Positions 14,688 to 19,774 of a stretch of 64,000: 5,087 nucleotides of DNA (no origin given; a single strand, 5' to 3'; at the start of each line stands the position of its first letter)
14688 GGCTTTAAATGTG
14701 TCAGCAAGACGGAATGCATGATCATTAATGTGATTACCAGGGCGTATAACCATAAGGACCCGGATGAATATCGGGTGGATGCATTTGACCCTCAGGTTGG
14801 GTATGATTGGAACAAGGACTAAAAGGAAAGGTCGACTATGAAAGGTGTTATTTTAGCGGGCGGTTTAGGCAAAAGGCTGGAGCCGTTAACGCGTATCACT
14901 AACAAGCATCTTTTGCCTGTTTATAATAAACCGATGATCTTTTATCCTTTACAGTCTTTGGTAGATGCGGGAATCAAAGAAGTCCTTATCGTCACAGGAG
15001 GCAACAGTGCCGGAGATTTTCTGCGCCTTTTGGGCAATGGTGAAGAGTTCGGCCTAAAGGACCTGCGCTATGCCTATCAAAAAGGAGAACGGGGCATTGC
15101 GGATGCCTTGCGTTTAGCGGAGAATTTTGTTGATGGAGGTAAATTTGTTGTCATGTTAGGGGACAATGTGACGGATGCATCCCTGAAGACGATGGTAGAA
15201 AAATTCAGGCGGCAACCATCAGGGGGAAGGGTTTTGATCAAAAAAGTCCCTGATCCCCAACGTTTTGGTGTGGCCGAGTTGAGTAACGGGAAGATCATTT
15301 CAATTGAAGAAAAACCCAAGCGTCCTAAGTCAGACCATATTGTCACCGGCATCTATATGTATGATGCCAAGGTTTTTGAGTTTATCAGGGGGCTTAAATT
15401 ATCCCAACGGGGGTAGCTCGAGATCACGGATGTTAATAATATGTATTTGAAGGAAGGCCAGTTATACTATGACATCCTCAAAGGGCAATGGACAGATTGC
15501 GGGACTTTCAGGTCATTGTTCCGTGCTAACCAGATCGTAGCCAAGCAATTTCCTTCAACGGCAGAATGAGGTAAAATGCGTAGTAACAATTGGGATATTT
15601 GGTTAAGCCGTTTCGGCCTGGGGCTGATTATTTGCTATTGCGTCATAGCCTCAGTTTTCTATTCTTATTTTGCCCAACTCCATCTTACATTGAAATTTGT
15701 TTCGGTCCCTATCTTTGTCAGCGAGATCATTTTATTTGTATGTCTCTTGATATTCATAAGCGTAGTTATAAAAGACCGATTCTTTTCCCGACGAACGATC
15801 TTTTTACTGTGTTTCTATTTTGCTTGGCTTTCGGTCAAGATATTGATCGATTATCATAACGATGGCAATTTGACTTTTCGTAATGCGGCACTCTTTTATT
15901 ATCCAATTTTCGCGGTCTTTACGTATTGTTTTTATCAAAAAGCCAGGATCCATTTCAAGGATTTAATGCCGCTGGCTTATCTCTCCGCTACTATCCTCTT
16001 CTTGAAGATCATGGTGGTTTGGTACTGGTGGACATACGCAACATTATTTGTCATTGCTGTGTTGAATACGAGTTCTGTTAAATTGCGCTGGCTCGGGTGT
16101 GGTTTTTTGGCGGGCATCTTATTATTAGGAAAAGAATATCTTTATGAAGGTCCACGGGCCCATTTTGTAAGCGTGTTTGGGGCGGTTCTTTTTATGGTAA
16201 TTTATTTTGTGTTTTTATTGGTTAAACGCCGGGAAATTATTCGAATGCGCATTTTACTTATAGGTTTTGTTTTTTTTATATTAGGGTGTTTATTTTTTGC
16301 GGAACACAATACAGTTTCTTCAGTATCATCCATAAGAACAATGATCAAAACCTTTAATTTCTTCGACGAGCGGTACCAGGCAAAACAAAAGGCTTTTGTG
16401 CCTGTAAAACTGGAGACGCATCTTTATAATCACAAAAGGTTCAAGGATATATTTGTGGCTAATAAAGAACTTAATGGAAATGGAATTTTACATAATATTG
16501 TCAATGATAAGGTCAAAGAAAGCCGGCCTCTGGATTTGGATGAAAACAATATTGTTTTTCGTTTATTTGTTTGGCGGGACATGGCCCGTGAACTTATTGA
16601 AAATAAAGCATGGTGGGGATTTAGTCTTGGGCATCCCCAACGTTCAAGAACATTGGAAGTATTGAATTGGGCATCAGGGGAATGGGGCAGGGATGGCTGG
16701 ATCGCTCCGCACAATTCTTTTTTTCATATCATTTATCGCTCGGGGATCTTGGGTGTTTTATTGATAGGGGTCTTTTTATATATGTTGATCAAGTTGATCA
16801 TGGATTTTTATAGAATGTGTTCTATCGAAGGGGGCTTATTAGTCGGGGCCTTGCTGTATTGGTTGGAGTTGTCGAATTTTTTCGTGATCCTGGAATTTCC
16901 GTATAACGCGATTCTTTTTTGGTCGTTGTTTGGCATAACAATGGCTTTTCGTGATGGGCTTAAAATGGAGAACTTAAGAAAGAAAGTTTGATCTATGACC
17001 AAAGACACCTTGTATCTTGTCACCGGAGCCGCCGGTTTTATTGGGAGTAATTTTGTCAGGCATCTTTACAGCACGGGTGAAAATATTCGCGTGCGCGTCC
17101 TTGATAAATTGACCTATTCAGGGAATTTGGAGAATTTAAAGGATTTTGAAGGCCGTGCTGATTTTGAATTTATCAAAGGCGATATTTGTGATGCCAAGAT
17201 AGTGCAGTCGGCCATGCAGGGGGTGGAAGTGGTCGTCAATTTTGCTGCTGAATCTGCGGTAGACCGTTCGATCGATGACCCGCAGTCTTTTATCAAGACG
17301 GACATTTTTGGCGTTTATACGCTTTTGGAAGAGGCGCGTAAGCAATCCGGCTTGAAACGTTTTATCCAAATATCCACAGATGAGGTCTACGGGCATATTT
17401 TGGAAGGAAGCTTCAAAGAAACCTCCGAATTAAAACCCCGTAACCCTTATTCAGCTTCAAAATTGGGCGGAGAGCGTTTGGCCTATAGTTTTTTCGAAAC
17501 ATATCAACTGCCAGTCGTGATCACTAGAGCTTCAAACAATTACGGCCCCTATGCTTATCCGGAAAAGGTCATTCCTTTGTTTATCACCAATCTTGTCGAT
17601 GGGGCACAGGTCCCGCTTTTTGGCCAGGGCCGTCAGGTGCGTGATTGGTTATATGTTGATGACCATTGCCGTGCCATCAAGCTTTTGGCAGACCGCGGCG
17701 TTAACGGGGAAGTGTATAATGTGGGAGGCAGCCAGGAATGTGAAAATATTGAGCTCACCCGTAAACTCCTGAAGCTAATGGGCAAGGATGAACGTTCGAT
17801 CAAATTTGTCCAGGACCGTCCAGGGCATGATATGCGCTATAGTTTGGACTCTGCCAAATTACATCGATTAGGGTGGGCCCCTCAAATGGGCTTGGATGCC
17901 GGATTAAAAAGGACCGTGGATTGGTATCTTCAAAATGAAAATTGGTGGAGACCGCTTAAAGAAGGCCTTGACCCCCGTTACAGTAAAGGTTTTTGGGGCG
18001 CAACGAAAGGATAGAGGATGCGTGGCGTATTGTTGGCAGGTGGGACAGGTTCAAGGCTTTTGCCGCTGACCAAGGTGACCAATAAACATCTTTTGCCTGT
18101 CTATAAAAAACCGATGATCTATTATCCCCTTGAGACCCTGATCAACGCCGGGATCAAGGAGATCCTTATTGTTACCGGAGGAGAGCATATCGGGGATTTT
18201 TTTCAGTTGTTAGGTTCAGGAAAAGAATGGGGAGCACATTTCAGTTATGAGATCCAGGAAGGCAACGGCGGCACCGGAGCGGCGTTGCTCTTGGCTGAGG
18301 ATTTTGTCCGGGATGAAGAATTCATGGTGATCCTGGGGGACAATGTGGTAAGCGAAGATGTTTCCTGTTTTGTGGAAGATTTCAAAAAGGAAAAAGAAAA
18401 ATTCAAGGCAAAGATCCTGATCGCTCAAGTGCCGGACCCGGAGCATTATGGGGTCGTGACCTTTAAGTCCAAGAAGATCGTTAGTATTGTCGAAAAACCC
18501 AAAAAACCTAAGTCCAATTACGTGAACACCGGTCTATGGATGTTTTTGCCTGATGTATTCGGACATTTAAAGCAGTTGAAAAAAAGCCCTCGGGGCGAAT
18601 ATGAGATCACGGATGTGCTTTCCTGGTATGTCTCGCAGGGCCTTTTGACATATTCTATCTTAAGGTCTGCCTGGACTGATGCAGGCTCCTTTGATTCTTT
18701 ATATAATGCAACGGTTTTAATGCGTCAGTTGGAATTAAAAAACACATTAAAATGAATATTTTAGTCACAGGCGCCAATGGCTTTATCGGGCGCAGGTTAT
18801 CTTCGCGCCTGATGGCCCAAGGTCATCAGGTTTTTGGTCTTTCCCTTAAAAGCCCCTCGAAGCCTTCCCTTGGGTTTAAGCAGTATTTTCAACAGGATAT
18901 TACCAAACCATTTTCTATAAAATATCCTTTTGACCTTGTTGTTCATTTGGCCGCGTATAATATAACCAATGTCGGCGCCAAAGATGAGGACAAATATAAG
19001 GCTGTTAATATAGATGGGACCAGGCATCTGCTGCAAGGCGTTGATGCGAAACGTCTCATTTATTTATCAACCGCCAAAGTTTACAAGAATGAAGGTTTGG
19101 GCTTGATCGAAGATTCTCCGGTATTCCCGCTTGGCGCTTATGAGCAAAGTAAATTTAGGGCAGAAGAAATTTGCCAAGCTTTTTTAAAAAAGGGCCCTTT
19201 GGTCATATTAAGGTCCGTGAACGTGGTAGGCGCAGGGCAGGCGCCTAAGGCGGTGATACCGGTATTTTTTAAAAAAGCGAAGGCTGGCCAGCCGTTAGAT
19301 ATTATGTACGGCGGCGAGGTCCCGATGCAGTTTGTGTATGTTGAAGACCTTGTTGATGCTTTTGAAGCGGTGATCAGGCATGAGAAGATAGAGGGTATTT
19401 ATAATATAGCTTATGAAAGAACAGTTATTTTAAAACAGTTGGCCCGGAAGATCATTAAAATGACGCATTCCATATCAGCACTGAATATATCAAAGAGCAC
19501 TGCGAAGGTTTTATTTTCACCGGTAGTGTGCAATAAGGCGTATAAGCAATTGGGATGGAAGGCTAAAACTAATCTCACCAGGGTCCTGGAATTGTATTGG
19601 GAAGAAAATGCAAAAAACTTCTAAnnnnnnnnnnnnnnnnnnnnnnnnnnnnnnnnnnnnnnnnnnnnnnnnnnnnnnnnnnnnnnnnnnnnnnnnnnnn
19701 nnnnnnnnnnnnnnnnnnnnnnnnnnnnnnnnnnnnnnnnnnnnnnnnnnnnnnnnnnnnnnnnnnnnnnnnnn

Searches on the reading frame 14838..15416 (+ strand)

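Call 57: search_protein_families(library=pfam, proteins=[window:14838-15416:+], max_evalue=0.00001)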
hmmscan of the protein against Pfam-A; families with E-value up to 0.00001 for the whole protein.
window:14838-15416:+ (192 aa): 2 families
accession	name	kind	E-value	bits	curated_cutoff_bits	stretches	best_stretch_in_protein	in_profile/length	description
PF00483.29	NTP_transferase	-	4.8e-45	154.5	21.2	1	2-187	1-193/245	Nucleotidyl transferase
PF12804.13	NTP_transf_3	-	4.1e-10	40.5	27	1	3-127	1-115/160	MobA-like NTP transferase domain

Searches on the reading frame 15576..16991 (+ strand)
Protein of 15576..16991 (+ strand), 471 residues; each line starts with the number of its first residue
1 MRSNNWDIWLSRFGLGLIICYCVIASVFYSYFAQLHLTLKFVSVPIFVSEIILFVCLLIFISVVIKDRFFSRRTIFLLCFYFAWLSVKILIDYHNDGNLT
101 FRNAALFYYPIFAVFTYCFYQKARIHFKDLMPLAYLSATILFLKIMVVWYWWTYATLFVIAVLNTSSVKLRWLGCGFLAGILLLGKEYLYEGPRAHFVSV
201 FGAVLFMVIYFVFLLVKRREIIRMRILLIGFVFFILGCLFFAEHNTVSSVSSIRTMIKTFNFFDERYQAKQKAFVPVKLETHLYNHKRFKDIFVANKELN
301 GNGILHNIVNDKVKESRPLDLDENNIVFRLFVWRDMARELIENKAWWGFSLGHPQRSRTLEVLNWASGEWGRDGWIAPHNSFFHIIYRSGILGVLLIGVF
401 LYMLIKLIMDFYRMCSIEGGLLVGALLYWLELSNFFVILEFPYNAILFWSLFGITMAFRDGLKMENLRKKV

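Call 24: search_protein_families(library=pfam, proteins=[window:15576-16991:+], max_evalue=0.001)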
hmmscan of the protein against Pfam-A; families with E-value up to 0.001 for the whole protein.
window:15576-16991:+ (471 aa): 1 family
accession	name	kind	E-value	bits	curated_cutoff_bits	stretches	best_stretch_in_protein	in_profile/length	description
PF04932.20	Wzy_C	-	1.4e-08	35.1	31.7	1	202-397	20-148/149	O-Antigen ligase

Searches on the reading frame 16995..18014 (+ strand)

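Call 24: search_protein_families(library=pfam, proteins=[window:16995-18014:+], max_evalue=0.001)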
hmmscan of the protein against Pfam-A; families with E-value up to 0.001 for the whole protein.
window:16995-18014:+ (339 aa): 8 families
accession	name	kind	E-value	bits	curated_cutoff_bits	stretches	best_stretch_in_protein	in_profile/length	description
PF16363.11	GDP_Man_Dehyd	-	3.7e-74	250.6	27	1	8-307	1-332/332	GDP-mannose 4,6 dehydratase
PF01370.27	Epimerase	-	1.9e-64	217.8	20.9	1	8-244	2-240/240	NAD dependent epimerase/dehydratase family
PF01073.25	3Beta_HSD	-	5.5e-23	81.8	22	1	8-270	1-277/280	3-beta hydroxysteroid dehydrogenase/isomerase family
PF02719.21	Polysacc_synt_2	-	1.2e-17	64.5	20.2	1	8-280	2-269/293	Polysaccharide biosynthesis protein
PF04321.23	RmlD_sub_bind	-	7.7e-15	55.2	27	1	8-272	4-241/287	RmlD substrate binding domain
PF07993.18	NAD_binding_4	-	3.5e-10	39.9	20.1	1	9-181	1-206/258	Male sterility protein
PF13460.12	NAD_binding_10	-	7.9e-10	39.3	27.2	1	11-146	1-115/184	NAD(P)H-binding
PF05368.20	NmrA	-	5.6e-06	26.6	27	1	8-88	6-79/298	NmrA-like family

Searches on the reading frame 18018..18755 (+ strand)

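Call 24: search_protein_families(library=pfam, proteins=[window:18018-18755:+], max_evalue=0.001)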
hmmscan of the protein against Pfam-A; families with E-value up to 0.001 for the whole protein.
window:18018-18755:+ (245 aa): 2 families
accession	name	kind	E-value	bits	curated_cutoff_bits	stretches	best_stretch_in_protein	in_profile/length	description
PF00483.29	NTP_transferase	-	5.5e-59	200.1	21.2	1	3-233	2-240/245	Nucleotidyl transferase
PF12804.13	NTP_transf_3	-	5.7e-11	43.3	27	1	3-113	1-102/160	MobA-like NTP transferase domain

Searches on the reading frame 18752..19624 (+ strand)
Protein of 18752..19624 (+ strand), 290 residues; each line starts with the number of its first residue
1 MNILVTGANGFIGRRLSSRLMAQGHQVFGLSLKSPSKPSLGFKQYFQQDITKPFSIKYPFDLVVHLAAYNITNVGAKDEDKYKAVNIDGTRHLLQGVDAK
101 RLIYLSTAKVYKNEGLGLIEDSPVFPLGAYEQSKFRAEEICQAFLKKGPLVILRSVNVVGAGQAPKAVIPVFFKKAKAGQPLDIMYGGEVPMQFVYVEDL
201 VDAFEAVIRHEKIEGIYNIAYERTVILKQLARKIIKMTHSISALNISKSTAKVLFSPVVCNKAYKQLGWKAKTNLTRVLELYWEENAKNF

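Call 24: search_protein_families(library=pfam, proteins=[window:18752-19624:+], max_evalue=0.001)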
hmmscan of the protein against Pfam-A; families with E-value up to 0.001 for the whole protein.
window:18752-19624:+ (290 aa): 6 families
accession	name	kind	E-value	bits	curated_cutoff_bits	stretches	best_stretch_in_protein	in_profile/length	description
PF01370.27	Epimerase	-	6.8e-37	127.6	20.9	1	3-220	1-240/240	NAD dependent epimerase/dehydratase family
PF16363.11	GDP_Man_Dehyd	-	9.2e-20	71.8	27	1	4-279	1-329/332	GDP-mannose 4,6 dehydratase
PF04321.23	RmlD_sub_bind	-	4.6e-19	69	27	1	1-242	1-235/287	RmlD substrate binding domain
PF01073.25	3Beta_HSD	-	1.8e-12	47.3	22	1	4-203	1-224/280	3-beta hydroxysteroid dehydrogenase/isomerase family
PF07993.18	NAD_binding_4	-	1.4e-08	34.6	20.1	1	60-160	89-209/258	Male sterility protein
PF02719.21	Polysacc_synt_2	-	3.8e-06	26.7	20.2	0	57-239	75-248/293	Polysaccharide biosynthesis protein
